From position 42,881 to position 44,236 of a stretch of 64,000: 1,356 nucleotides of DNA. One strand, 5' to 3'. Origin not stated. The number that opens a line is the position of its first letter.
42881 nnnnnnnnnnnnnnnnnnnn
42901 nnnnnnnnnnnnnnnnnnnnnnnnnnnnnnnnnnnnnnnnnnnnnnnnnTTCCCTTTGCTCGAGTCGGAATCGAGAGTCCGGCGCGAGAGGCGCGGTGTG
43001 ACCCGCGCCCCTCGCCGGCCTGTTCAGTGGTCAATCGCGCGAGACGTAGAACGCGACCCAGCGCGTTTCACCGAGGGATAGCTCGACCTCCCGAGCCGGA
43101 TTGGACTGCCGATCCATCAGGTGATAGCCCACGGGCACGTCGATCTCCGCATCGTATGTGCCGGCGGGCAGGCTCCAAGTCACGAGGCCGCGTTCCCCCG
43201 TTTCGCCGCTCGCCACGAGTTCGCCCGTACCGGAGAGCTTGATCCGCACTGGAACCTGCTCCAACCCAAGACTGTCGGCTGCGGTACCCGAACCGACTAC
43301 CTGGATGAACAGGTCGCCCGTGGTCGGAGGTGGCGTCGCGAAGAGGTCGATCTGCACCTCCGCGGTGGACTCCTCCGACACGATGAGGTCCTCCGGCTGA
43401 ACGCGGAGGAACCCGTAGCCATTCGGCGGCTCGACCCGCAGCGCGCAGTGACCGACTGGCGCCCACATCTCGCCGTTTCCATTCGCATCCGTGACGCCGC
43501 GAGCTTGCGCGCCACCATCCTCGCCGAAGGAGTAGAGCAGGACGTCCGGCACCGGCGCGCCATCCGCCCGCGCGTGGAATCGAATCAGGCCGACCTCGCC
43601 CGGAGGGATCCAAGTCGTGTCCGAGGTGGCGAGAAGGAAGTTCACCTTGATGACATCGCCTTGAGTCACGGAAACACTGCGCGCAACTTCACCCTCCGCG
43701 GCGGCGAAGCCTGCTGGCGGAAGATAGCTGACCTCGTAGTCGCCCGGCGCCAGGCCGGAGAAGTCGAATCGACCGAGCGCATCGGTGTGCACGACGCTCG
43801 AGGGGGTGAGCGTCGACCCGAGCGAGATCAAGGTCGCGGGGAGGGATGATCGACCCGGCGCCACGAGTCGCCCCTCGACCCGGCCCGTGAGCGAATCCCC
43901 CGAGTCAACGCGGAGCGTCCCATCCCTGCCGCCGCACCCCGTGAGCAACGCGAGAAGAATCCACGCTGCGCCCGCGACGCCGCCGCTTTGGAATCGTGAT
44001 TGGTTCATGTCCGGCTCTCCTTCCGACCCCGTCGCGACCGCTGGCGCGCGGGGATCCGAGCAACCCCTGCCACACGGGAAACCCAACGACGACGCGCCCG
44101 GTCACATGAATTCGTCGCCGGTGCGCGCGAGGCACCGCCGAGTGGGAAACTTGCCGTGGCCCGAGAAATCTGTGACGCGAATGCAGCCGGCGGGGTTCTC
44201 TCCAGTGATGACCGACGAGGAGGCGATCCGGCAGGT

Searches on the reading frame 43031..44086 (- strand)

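Call 35: search_protein_families(library=pfam, proteins=[window:43031-44086:-], max_evalue=0.1)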
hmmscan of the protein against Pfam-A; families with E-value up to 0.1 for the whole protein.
window:43031-44086:- (351 aa): 4 families
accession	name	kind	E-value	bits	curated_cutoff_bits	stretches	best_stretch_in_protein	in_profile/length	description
PF13620.12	CarboxypepD_reg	-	2e-12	47.7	32.3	2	70-152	2-81/82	Carboxypeptidase regulatory-like domain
PF17210.9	SdrD_B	-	7.6e-08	33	29.7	1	97-133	40-76/112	SdrD B-like domain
PF17802.7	SpaA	-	1.3e-05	25.7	23.1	0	287-326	27-70/91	Prealbumin-like fold domain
PF16967.11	TcfC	-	0.017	15.1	29.4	0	295-328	30-63/68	E-set like domain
